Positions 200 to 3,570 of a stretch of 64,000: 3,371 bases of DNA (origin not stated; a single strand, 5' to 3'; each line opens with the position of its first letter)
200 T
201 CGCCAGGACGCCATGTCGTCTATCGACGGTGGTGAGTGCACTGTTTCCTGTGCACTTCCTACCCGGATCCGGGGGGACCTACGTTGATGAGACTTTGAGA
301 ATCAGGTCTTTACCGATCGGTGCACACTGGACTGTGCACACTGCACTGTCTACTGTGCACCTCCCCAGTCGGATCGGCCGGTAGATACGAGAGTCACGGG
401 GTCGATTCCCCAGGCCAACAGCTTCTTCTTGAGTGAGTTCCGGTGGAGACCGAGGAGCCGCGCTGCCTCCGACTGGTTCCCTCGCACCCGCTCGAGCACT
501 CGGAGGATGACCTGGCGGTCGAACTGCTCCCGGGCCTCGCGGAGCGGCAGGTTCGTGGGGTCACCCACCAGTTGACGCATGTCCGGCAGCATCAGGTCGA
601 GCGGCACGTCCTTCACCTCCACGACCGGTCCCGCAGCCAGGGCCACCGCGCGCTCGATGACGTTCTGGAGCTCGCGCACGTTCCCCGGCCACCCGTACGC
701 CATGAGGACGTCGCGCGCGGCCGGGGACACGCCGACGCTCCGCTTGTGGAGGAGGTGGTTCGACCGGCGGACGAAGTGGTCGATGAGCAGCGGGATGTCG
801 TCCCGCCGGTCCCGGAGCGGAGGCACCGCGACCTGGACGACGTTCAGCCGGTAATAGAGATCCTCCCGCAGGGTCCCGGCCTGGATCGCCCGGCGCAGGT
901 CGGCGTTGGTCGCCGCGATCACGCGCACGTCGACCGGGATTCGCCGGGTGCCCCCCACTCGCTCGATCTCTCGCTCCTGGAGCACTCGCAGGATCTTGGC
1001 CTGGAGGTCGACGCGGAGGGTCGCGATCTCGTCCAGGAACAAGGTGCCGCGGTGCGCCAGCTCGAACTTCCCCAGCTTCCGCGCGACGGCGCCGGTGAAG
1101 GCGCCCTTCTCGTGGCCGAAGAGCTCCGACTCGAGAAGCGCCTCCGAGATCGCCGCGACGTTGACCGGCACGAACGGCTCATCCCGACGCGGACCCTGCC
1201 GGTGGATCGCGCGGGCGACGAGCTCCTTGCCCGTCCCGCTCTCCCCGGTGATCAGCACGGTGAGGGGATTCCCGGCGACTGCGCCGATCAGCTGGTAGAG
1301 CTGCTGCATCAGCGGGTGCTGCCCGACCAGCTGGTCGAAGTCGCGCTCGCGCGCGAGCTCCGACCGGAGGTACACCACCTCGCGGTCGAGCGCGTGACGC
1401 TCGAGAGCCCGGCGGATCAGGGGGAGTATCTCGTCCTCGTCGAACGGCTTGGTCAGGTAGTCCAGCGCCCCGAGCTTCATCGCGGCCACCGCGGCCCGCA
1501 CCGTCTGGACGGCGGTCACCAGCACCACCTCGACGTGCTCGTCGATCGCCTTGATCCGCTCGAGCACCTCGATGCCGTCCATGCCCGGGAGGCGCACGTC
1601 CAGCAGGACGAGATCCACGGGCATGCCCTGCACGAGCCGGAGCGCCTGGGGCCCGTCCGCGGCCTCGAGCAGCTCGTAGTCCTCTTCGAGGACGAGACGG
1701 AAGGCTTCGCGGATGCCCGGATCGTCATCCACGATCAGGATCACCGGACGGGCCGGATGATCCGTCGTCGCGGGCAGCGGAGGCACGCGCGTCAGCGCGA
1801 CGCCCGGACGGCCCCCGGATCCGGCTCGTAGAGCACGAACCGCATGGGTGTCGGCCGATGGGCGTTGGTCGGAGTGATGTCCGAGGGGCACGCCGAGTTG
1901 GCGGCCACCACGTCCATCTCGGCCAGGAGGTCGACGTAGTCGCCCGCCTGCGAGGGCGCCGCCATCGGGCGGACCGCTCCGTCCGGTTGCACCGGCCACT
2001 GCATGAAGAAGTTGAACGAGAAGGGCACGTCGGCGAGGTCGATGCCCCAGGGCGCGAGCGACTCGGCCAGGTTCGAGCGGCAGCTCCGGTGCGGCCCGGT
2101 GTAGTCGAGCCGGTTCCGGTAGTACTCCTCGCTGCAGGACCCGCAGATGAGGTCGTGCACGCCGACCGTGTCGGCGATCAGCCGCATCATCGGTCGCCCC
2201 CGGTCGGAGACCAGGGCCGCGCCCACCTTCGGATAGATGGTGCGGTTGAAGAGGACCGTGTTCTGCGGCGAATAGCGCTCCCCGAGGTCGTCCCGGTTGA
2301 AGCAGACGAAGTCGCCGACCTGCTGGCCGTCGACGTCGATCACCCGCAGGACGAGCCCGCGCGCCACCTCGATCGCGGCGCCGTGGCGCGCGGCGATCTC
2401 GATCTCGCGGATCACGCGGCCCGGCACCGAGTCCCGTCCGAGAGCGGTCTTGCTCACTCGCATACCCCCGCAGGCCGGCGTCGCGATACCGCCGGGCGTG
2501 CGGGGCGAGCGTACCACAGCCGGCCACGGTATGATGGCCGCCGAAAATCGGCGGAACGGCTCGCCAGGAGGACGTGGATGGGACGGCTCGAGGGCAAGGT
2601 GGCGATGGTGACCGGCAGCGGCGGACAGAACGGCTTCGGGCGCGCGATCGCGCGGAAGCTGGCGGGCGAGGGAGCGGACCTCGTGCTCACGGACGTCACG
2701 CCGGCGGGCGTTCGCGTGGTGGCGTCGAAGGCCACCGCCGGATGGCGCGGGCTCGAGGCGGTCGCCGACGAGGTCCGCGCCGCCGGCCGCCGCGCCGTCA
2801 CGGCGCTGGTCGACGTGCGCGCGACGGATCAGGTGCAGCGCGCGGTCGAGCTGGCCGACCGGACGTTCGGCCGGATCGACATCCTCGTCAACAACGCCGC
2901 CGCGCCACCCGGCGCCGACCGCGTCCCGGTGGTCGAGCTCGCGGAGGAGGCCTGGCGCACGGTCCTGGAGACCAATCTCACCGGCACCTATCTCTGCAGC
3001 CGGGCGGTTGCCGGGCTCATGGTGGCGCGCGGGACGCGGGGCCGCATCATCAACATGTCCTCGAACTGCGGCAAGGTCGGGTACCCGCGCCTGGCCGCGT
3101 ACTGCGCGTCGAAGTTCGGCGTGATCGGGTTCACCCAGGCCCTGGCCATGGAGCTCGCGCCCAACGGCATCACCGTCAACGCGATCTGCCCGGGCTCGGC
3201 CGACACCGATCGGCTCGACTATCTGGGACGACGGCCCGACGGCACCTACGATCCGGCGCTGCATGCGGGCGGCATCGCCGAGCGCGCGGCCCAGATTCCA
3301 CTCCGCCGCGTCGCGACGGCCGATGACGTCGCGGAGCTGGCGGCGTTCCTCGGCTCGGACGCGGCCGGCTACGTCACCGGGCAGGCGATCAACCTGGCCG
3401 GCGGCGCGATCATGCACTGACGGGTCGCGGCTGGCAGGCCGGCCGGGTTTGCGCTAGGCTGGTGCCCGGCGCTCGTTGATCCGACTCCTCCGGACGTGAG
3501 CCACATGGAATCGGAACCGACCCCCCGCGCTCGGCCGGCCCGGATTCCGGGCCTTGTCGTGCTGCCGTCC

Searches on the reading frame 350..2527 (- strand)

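Call 35: search_protein_families(library=pfam, proteins=[window:350-2527:-], max_evalue=0.0001)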
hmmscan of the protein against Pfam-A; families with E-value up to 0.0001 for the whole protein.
window:350-2527:- (725 aa): 8 families
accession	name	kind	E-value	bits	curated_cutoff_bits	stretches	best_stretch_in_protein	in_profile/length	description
PF00158.32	Sigma54_activat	-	3.7e-70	235.4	20.2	1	400-566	1-167/168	Sigma-54 interaction domain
PF00072.30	Response_reg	-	5.6e-31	107.4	30.2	1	263-371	1-110/111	Response regulator receiver domain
PF25601.1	AAA_lid_14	-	1.7e-25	89.1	27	1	572-645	1-74/87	AAA+ ATPase lid domain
PF14532.12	Sigma54_activ_2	-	1.4e-19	71.1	25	1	401-571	1-138/138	Sigma-54 interaction domain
PF02954.25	HTH_8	-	1.7e-12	47.3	22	1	666-705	2-41/42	Bacterial regulatory protein, Fis family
PF01078.27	Mg_chelatase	-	4.6e-06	26.6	20.3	0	416-542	18-158/207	Magnesium chelatase, subunit ChlI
PF07728.20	AAA_5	-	7.3e-06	26.5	22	1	424-542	2-123/139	AAA domain (dynein-related subfamily)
PF13191.12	AAA_16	-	3.2e-05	24.9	32.6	1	399-476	1-85/167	AAA ATPase domain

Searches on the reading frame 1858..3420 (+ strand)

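Call 35: search_protein_families(library=pfam, proteins=[window:1858-3420:+], max_evalue=0.0001)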
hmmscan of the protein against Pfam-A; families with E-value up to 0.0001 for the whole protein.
window:1858-3420:+ (520 aa): 3 families
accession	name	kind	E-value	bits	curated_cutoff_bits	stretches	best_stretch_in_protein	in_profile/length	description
PF13561.12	adh_short_C2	-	5.1e-53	180.5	27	1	257-516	5-234/236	Enoyl-(Acyl carrier protein) reductase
PF00106.31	adh_short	-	1.2e-52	178.7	26.6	1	247-453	1-187/195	short chain dehydrogenase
PF08659.16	KR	-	2.2e-07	31.4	22.6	1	254-419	6-153/180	KR domain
